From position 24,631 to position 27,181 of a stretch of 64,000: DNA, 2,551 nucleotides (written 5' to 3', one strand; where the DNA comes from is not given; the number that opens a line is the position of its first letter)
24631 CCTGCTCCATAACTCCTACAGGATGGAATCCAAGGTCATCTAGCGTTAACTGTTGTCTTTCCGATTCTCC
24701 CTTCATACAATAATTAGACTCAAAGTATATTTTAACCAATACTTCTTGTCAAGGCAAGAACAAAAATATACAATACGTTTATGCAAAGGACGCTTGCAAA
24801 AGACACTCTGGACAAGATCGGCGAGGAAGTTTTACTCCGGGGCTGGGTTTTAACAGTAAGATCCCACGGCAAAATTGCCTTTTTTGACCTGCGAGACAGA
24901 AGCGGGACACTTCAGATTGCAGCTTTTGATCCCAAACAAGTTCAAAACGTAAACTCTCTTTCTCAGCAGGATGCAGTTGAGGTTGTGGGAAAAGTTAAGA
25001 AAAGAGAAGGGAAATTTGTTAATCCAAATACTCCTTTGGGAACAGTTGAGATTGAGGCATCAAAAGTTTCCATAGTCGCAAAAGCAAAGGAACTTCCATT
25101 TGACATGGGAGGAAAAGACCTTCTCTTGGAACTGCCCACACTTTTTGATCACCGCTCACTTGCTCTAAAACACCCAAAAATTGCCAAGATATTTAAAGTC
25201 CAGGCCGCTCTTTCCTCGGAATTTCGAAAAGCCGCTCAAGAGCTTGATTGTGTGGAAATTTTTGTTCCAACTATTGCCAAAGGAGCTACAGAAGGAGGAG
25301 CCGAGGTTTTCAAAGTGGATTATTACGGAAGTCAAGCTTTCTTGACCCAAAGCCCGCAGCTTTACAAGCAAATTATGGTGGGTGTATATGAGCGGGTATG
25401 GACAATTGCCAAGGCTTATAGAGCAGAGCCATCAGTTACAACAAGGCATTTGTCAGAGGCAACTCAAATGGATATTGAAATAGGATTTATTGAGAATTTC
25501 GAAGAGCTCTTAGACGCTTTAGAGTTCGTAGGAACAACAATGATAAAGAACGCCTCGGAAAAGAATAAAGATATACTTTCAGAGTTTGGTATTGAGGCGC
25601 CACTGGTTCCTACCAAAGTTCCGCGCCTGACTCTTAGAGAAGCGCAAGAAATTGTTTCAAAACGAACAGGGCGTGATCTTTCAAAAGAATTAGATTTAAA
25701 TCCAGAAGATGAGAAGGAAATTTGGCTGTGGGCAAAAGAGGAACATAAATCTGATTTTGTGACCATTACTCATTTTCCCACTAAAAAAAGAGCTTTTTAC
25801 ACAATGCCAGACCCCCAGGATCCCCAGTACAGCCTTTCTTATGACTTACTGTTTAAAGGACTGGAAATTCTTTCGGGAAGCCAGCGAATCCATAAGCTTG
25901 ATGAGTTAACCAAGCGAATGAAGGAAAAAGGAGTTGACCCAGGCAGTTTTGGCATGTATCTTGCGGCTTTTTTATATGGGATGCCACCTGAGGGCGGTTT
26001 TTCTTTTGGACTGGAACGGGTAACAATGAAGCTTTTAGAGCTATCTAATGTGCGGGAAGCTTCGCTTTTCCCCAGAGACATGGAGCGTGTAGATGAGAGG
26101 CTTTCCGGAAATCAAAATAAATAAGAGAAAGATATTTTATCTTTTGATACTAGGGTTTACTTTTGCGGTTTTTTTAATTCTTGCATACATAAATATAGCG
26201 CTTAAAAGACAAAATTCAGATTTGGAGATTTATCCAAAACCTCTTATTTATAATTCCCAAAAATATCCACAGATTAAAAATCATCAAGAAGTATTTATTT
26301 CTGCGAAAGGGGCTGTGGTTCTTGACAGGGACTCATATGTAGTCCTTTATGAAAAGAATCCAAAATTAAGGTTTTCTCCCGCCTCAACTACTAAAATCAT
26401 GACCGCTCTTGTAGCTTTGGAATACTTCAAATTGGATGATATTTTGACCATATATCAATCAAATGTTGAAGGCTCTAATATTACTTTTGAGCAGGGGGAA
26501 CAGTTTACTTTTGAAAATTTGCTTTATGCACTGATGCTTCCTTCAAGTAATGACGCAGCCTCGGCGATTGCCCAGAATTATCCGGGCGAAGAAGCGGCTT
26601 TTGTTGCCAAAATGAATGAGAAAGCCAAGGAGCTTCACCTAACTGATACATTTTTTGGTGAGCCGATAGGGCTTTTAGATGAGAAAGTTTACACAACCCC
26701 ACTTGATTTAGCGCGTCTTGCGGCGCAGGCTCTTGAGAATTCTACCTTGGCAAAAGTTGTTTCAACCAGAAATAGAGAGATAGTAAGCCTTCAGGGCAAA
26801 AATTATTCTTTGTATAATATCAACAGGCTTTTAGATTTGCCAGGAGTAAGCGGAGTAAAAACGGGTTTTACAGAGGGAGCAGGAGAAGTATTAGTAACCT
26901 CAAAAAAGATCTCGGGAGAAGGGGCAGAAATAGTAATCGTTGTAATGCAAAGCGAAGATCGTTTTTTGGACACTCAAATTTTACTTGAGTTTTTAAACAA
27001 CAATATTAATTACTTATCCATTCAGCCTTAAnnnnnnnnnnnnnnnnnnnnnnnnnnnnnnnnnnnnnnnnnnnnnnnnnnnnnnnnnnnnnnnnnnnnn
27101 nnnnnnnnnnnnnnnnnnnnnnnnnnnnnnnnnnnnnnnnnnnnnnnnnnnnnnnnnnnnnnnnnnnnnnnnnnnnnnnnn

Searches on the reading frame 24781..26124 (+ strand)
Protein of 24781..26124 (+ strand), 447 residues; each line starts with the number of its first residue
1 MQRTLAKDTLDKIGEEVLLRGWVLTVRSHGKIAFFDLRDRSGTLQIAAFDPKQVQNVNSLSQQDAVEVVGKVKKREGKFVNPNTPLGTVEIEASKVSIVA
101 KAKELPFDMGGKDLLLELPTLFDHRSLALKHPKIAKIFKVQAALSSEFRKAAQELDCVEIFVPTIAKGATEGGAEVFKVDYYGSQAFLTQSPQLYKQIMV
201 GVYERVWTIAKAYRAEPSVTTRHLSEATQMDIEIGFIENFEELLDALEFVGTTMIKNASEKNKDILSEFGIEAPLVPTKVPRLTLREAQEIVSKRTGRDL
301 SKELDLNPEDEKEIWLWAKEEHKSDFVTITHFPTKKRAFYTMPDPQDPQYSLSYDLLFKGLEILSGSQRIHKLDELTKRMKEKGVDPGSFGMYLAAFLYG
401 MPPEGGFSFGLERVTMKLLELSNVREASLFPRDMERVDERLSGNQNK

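Call 4: search_protein_families(library=pfam, proteins=[window:24781-26124:+], max_evalue=1)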
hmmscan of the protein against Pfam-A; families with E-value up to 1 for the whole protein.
window:24781-26124:+ (447 aa): 3 families
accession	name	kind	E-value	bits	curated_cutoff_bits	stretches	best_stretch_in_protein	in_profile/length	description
PF00152.25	tRNA-synt_2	-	5.5e-70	236.3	25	1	120-433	4-307/308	tRNA synthetases class II (D, K and N)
PF01336.31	tRNA_anti-codon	-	6.4e-17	61.7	27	1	17-98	1-74/75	OB-fold nucleic acid binding domain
PF13742.12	tRNA_anti_2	-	0.047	14.4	27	1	7-73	11-79/95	OB-fold nucleic acid binding domain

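Call 63: find_related_loci(query=window:24781-26124:+, collection=genome_contigs, flank=6000)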
Query window:24781-26124:+ (447 aa) in genome_contigs; peptide patterns used: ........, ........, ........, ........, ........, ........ (x = any residue, [..] = any of these).
153 stretches matched a pattern; 120 encode a relative of the query (tblastn E <= 1e-3); the best 80 are kept; 80 distinct loci.
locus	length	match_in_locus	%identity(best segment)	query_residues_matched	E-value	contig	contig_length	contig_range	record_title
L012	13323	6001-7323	73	1-441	0e+0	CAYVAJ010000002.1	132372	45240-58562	MAG TPA_asm: uncultured Gammaproteobacteria bacterium isolate SRP144015_co1_62 genome assembly, contig: NODE_70_length_1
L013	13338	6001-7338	72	2-447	0e+0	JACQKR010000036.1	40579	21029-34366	MAG: Candidatus Levyibacteriota bacterium isolate NC_groundwater_1182_Ag_S-0.1um_43_56 S_p1_S3_coassembly_k141_1551889,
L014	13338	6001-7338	73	1-442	0e+0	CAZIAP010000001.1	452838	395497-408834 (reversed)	MAG TPA_asm: uncultured Gammaproteobacteria bacterium isolate SRP144015_co1_80 genome assembly, contig: NODE_5_length_45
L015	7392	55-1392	73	1-446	0e+0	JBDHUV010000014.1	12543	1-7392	MAG: Candidatus Levyibacteriota bacterium isolate AS-MESO-3CA.413 NODE_21724_length_12543_cov_6.477699, whole genome sho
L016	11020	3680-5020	70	1-447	0e+0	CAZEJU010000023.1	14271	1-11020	MAG TPA_asm: uncultured Gammaproteobacteria bacterium isolate binchicken_co105_439 genome assembly, contig: NODE_5343_le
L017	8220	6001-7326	73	1-442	0e+0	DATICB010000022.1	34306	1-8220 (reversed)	MAG TPA_asm: Patescibacteria group bacterium isolate SMAG_U16305 k141_239530, whole genome shotgun sequence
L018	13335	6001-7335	72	1-442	0e+0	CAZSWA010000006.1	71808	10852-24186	MAG TPA_asm: uncultured Gammaproteobacteria bacterium isolate SRP272529_co1_257 genome assembly, contig: NODE_361_length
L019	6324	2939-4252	72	1-442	0e+0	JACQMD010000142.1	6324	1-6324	MAG: Candidatus Roizmanbacteria bacterium isolate NC_groundwater_1220_Ag_S-0.1um_43_42 S_p1_S3_coassembly_k141_2209856,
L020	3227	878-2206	70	1-442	0e+0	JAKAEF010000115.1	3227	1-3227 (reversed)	MAG: bacterium isolate WY1.bin131 NODE_59602_length_3227_cov_1.260968, whole genome shotgun sequence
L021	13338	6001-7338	70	2-447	0e+0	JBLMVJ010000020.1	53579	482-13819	MAG: Candidatus Levyibacteriota bacterium isolate MAG318 PRJNA960887_bin9_renamed_19, whole genome shotgun sequence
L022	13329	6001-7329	70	1-442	0e+0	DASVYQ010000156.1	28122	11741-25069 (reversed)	MAG TPA_asm: Patescibacteria group bacterium isolate SMAG_U2606 k141_1748460, whole genome shotgun sequence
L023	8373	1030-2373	68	1-445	0e+0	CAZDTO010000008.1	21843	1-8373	MAG TPA_asm: uncultured Gammaproteobacteria bacterium isolate binchicken_co38_474 genome assembly, contig: NODE_5030_len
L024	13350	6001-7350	67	1-447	0e+0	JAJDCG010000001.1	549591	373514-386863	MAG: Candidatus Levyibacteriota bacterium isolate OFTM197 OFTM197_0, whole genome shotgun sequence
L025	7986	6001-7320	68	2-442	0e+0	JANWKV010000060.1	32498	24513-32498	MAG: Candidatus Microgenomates bacterium isolate CRAIB_MAG102 c_000000096615, whole genome shotgun sequence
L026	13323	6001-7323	72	2-442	0e+0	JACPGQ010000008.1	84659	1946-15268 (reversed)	MAG: Candidatus Levyibacteriota bacterium isolate NC_groundwater_392_Ag_B-0.1um_43_10 GD18-4_B1_scaffold_155196, whole g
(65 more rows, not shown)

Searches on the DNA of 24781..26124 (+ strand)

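Call 97: search_rna_families(sources=[L012, L013, L014, L018, L022, L027, L079, L080, L088, L090], threshold=gathering)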
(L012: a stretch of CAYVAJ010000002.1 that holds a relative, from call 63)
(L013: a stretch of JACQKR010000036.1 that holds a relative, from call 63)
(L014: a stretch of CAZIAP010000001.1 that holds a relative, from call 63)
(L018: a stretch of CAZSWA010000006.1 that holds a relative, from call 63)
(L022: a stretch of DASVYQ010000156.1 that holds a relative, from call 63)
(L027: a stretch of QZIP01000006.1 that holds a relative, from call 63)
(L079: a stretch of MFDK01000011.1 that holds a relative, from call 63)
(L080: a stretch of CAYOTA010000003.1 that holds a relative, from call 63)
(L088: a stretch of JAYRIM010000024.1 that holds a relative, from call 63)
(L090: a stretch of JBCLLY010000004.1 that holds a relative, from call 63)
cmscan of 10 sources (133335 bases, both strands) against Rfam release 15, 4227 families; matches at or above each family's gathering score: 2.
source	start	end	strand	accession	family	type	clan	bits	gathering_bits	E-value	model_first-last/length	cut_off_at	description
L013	11870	11940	+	RF00005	tRNA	Gene; tRNA;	CL00001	55.8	29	5.2e-09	1-71/71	no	tRNA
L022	13062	13132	+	RF00005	tRNA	Gene; tRNA;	CL00001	54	29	1.7e-08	1-71/71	no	tRNA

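Call 98: search_rna_families(source=L018, start=5700, end=6010, threshold=evalue, max_evalue=5)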
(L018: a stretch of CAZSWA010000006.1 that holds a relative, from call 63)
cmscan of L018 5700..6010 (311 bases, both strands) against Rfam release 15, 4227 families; matches with E-value up to 5: 6.
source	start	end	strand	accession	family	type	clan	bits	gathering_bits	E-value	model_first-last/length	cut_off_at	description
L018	5756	5894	-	RF02452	ncr1575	Gene; sRNA;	-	22.3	60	0.41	1-212/212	no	Bacillus sRNA ncr1575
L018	5754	5856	-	RF01859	Phe_leader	Cis-reg; leader;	-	19.8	55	0.51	1-125/125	no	Phenylalanine leader peptide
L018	5753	5844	-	RF00515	PyrR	Cis-reg;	-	18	54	3.5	1-115/115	no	PyrR binding site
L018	5956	6000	+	RF01726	SAM-II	Cis-reg; riboswitch;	-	16.2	44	1.4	1-60/60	no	SAM-II riboswitch aptamer (SAM-II long loop)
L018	5746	5757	-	RF00180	REN-SRE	Cis-reg;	-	11.9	41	2.4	5-16/37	no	Renin stability regulatory element (REN-SRE)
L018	5728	5865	+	RF01946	KCNQ1OT1_1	Gene; lncRNA;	-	5.1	70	2.7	341-464/464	no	KCNQ1 overlapping transcript 1 conserved region 1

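Call 99: search_rna_families(source=L013, start=5620, end=6000, threshold=evalue, max_evalue=5)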
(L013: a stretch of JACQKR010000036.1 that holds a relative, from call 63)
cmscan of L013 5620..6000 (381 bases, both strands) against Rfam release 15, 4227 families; matches with E-value up to 5: 9.
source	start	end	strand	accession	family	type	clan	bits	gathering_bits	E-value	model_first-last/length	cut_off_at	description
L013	5668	5769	-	RF01859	Phe_leader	Cis-reg; leader;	-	30.7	55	0.0025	1-125/125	no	Phenylalanine leader peptide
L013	5637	5725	+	RF01180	snoR110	Gene; snRNA; snoRNA; HACA-box;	-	17.9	44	2.4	1-89/89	no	Small nucleolar RNA snoR110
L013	5678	5749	-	RF01740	gyrA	Cis-reg;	-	16.8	45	0.2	1-88/88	no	gyrA RNA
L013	5620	5704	+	RF02450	ncr1175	Gene; sRNA;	-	15.8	60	2.4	25-110/110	5'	Bacillus sRNA ncr1175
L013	5665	5703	+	RF01366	CRISPR-DR53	Gene; CRISPR;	-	15.7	45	3.7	1-37/37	no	CRISPR RNA direct repeat element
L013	5867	5980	-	RF01400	istR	Gene; antitoxin;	-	14.4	45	1.7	1-130/130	no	istR Hfq binding RNA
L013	5827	5847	-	RF01543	TB11Cs5H2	Gene; snRNA; snoRNA; HACA-box;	-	13.3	47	4.8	1-68/68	no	Trypanosomatid snoRNA TB11Cs5H2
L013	5721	5735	+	RF00192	BLV_package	Cis-reg;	-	12.1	70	4.3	36-50/55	no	Bovine leukaemia virus RNA packaging signal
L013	5620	5739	-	RF00470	Toga_5_CRE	Cis-reg;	-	10.2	120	1.3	1-117/268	3'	Togavirus 5' plus strand cis-regulatory element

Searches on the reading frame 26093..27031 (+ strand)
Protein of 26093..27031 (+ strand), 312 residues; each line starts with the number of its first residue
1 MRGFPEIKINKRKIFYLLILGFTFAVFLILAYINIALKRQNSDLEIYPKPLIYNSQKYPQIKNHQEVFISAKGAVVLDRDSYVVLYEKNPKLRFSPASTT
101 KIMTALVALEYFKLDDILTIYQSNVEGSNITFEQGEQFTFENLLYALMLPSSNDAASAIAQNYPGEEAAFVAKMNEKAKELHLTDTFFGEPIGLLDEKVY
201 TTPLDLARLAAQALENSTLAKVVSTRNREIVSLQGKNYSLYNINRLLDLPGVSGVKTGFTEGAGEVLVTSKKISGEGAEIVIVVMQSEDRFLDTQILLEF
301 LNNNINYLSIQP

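Call 29: search_protein_families(library=pfam, proteins=[window:26093-27031:+], max_evalue=0.001)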
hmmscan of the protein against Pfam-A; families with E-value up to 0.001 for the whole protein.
window:26093-27031:+ (312 aa): 3 families
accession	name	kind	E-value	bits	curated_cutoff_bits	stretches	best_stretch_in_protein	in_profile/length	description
PF00768.25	Peptidase_S11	-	3.5e-48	164.6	27.6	1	66-287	7-237/239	D-alanyl-D-alanine carboxypeptidase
PF13354.11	Beta-lactamase2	-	2.7e-06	27.3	22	1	86-248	13-178/214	Beta-lactamase enzyme family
PF02113.21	Peptidase_S13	-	0.00019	20.7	22.8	1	71-112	18-59/444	D-Ala-D-Ala carboxypeptidase 3 (S13) family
